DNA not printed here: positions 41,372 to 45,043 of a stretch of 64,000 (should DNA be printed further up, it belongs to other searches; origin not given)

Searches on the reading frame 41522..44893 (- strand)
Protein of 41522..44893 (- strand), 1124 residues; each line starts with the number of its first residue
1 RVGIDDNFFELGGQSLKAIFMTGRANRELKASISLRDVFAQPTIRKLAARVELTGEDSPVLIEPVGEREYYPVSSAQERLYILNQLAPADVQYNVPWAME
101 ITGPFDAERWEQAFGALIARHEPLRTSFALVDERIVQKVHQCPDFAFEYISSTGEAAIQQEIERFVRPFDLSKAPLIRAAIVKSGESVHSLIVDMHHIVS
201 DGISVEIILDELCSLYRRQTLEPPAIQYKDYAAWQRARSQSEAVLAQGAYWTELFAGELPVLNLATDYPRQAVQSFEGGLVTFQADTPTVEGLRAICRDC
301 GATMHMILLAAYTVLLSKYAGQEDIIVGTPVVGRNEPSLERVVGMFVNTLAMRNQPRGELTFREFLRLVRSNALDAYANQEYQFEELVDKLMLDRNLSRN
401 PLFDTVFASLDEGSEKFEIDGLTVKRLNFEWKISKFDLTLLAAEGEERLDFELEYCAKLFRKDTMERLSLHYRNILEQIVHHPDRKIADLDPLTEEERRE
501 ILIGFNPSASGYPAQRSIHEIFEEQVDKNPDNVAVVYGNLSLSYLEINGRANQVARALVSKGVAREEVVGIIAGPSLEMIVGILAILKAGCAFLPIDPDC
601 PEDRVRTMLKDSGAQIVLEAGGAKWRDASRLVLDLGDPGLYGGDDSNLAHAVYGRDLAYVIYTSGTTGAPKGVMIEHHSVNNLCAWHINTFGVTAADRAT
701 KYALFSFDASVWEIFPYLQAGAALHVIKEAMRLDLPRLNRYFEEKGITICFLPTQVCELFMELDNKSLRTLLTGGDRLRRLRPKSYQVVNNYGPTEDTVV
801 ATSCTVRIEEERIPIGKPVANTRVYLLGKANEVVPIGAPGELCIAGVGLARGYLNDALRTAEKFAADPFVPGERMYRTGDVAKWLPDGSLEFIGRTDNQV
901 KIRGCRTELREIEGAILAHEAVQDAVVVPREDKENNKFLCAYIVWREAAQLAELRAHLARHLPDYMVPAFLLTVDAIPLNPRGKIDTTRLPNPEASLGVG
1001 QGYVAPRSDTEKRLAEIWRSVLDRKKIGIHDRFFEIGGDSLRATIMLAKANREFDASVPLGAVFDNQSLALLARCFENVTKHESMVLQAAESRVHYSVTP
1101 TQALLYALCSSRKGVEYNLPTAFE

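Call 93: search_protein_families(library=pfam, proteins=[window:41522-44893:-], max_evalue=0.0001)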
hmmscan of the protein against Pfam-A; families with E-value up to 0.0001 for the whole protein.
window:41522-44893:- (1124 aa): 4 families
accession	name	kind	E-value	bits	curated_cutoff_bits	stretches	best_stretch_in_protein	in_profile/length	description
PF00668.25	Condensation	-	1.8e-120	403.2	30.6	1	69-502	3-456/456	Condensation domain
PF00501.34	AMP-binding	-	1.6e-75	254.7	29.9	1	522-854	1-384/384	AMP-binding enzyme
PF00550.31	PP-binding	-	7.1e-23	81.1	20.8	2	1013-1075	2-66/67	Phosphopantetheine attachment site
PF13193.12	AMP-binding_C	-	5.5e-14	53.3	24.5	1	911-984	1-76/76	AMP-binding enzyme C-terminal domain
